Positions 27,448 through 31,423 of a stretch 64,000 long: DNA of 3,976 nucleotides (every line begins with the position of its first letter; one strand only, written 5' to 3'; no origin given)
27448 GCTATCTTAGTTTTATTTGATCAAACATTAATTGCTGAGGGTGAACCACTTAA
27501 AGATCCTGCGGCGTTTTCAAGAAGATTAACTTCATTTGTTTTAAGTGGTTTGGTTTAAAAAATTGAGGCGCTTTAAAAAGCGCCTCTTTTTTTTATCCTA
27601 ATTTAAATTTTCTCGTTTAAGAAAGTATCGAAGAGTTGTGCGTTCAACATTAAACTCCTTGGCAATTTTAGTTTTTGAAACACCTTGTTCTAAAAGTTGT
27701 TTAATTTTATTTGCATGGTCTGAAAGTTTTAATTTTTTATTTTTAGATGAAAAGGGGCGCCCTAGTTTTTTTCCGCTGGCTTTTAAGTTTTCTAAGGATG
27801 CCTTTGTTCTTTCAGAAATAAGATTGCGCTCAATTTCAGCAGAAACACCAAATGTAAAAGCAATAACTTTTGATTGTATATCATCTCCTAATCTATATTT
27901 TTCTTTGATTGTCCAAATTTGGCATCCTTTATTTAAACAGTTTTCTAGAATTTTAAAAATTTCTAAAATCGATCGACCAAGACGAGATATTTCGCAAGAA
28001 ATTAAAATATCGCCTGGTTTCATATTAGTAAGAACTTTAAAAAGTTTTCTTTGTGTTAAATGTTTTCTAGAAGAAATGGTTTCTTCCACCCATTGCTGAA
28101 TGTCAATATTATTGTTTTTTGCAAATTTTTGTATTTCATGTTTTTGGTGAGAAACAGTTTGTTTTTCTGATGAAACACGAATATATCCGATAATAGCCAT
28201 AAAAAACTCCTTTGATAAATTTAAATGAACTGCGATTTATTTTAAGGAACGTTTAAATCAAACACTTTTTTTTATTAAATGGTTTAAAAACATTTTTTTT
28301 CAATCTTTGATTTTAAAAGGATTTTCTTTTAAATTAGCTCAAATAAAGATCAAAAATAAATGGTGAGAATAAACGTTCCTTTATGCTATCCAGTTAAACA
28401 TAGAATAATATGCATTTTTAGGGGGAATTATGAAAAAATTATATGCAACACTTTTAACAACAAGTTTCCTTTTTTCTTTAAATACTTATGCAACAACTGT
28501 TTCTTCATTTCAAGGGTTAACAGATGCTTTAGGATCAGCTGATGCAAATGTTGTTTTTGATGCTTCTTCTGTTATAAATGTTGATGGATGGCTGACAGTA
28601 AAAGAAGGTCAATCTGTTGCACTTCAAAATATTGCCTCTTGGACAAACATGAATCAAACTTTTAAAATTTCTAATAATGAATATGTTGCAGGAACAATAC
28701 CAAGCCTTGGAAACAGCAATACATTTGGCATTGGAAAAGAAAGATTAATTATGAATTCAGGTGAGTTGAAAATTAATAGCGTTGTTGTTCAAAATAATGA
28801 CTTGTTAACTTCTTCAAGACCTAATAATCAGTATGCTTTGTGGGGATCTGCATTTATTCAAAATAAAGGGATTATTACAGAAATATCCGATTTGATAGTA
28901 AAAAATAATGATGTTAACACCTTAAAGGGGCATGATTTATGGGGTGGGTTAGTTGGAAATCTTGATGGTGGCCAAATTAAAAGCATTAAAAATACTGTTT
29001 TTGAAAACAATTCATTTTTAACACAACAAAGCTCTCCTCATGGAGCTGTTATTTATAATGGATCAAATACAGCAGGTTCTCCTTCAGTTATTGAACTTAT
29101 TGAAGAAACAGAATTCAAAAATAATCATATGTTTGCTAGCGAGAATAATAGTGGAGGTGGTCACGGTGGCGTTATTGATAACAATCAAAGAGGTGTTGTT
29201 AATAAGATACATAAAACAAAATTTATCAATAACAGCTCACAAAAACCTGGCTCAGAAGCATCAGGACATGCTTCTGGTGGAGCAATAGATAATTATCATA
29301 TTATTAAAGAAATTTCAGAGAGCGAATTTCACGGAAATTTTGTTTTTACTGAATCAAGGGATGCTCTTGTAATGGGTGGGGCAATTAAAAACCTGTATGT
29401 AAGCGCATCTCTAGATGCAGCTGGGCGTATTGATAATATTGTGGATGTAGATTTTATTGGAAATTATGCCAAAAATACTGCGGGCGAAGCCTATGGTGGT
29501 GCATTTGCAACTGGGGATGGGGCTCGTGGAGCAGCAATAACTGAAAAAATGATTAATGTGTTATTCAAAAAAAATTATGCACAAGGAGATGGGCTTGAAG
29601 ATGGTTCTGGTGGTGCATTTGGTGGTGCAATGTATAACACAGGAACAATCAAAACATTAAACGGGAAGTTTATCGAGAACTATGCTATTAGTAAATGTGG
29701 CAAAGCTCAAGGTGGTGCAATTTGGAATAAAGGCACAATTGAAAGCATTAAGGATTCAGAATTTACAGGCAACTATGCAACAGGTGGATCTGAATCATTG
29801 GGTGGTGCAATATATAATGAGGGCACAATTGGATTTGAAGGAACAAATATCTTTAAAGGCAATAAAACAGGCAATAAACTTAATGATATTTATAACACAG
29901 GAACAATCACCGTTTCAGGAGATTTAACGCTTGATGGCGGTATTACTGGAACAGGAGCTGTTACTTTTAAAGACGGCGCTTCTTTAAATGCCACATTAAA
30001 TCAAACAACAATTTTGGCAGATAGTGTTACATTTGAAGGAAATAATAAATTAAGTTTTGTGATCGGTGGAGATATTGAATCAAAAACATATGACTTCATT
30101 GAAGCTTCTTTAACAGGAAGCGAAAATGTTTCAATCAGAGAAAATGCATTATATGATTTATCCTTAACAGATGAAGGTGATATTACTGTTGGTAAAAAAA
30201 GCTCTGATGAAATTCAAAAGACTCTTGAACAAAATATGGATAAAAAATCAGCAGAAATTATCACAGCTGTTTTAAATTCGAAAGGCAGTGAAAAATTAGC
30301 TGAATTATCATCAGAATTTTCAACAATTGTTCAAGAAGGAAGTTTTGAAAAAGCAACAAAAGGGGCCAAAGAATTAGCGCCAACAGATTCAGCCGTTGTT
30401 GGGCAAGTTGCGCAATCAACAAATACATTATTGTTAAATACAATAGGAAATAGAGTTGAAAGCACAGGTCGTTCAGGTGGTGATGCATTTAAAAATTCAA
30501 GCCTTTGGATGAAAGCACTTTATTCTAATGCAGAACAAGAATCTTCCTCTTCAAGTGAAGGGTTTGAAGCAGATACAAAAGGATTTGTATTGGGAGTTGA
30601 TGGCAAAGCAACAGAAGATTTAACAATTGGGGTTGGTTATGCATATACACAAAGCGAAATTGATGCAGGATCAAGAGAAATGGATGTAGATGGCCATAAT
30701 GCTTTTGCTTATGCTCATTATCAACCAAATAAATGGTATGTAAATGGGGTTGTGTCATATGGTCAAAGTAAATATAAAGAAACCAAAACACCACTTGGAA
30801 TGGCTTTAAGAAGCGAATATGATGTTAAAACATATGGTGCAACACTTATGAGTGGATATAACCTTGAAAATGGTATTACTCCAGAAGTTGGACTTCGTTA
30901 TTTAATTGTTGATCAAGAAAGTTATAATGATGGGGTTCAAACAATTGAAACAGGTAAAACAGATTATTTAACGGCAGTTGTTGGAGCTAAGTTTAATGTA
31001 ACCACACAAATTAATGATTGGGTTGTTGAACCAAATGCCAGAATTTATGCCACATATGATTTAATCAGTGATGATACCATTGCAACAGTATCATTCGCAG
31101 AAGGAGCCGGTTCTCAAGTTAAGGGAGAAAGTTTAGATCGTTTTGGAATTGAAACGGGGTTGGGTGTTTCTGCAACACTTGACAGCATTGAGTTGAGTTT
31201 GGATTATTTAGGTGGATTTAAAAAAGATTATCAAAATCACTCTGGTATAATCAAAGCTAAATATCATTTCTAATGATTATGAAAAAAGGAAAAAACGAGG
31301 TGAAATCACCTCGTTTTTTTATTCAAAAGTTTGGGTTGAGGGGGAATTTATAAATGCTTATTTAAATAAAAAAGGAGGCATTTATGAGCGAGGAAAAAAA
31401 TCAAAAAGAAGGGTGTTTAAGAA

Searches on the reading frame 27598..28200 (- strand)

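Call 36: search_protein_families(library=pfam, proteins=[window:27598-28200:-], max_evalue=0.0001)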
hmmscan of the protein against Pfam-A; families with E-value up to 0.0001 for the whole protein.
window:27598-28200:- (200 aa): 3 families
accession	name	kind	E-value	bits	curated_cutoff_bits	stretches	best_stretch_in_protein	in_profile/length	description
PF00239.26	Resolvase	-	9.2e-32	110.6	23.3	1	3-145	1-145/145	Resolvase, N terminal domain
PF02796.21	HTH_7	-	6.8e-08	33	23.8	1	156-190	3-38/45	Helix-turn-helix domain of resolvase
PF04218.19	CENP-B_N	-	2.2e-06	27.6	21.2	0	168-197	17-46/53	CENP-B N-terminal DNA-binding domain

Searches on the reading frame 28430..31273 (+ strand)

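Call 4: search_protein_families(library=pfam, proteins=[window:28430-31273:+], max_evalue=0.01)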
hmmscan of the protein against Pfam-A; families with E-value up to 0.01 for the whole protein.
window:28430-31273:+ (947 aa): 1 family
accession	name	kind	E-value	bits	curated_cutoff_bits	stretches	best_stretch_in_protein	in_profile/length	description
PF03797.25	Autotransporter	-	3.5e-39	135.5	26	1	692-926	1-254/255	Autotransporter beta-domain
